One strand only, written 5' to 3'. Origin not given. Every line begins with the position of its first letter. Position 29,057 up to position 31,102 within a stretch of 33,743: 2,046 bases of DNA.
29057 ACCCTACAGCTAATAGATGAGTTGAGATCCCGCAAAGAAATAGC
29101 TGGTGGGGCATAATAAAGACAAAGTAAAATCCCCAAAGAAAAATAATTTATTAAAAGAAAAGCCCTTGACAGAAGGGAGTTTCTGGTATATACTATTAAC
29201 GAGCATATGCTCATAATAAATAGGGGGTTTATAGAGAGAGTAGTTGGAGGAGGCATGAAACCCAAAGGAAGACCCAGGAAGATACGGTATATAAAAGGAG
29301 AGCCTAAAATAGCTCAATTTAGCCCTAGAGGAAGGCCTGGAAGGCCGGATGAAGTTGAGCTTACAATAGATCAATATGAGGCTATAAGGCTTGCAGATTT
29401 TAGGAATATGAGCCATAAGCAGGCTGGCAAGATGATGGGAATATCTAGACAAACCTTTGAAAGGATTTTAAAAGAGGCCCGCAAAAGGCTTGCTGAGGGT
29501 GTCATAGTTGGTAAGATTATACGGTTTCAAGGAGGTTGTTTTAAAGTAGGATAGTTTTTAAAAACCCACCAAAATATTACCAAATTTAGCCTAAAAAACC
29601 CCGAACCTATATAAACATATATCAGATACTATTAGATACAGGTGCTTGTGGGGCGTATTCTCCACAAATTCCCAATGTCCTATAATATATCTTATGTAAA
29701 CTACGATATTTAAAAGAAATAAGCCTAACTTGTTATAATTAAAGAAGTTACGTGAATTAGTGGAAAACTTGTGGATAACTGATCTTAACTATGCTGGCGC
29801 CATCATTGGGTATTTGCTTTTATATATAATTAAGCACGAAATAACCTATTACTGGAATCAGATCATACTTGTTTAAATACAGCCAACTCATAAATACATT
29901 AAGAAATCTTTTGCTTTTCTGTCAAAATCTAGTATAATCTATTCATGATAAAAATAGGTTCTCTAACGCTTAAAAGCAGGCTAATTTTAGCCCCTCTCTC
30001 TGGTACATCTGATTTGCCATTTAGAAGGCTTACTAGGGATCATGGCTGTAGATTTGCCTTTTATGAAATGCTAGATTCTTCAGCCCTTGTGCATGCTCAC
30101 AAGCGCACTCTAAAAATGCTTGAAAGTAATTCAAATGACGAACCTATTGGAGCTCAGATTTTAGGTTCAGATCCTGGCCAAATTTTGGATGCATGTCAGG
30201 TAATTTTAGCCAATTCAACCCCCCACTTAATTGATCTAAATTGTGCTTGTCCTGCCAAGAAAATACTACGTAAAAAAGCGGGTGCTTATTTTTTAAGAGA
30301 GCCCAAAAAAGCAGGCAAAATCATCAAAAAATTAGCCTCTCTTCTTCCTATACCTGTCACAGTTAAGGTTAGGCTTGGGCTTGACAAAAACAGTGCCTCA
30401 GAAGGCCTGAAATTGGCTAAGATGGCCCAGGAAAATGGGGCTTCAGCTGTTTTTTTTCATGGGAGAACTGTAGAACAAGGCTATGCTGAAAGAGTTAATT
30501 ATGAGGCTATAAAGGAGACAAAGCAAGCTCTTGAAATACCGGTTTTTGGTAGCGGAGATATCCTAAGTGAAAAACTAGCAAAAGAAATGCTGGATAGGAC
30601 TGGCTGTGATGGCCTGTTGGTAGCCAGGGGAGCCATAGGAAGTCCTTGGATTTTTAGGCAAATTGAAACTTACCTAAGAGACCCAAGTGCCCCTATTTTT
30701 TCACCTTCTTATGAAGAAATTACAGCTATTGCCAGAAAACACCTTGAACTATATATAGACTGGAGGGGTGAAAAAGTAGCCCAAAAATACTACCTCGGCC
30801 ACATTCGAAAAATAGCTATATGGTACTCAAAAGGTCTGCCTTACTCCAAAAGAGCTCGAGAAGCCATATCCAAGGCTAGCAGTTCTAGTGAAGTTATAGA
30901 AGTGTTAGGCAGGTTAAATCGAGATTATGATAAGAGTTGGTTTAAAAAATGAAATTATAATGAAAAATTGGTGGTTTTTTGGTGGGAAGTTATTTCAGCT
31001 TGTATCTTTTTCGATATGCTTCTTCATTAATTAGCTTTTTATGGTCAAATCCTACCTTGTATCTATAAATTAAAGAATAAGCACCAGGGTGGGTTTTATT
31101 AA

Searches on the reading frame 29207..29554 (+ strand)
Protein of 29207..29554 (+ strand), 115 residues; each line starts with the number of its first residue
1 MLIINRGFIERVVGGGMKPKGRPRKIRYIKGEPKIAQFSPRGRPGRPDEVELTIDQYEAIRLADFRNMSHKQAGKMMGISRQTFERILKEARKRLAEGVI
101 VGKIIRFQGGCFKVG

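Call 48: search_protein_families(library=pfam, proteins=[window:29207-29554:+], max_evalue=0.001)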
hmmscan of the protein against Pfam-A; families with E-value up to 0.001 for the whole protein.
window:29207-29554:+ (115 aa): 8 families
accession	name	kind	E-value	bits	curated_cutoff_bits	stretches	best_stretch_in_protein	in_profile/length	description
PF02001.22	DUF134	-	1.1e-27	96.8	27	1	17-113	1-96/98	Protein of unknown function DUF134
PF04545.22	Sigma70_r4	-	4.2e-07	29.8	24.1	1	52-96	5-49/50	Sigma-70, region 4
PF08281.18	Sigma70_r4_2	-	2e-06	27.8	25.7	1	51-95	10-54/54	Sigma-70, region 4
PF13384.12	HTH_23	-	0.00035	20.7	24.6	1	58-91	9-41/50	Homeodomain-like domain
PF13551.12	HTH_29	-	0.00042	20.8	28.1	0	58-93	3-38/64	Winged helix-turn helix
PF13518.12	HTH_28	-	0.00084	19.8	25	0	58-92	4-37/52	Helix-turn-helix domain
PF20432.4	Xre-like-HTH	-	0.00094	19.9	25.8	0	60-95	16-50/63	Antitoxin Xre-like helix-turn-helix domain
PF13545.12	HTH_Crp_2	-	0.00095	19.5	27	0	67-93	22-48/70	Crp-like helix-turn-helix domain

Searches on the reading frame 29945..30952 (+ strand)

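Call 48: search_protein_families(library=pfam, proteins=[window:29945-30952:+], max_evalue=0.001)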
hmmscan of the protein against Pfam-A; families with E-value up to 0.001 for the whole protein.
window:29945-30952:+ (335 aa): 1 family
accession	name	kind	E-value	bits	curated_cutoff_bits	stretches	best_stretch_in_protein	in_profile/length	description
PF01207.24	Dus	-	2.8e-66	224.2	20.4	1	14-318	1-299/311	Dihydrouridine synthase (Dus)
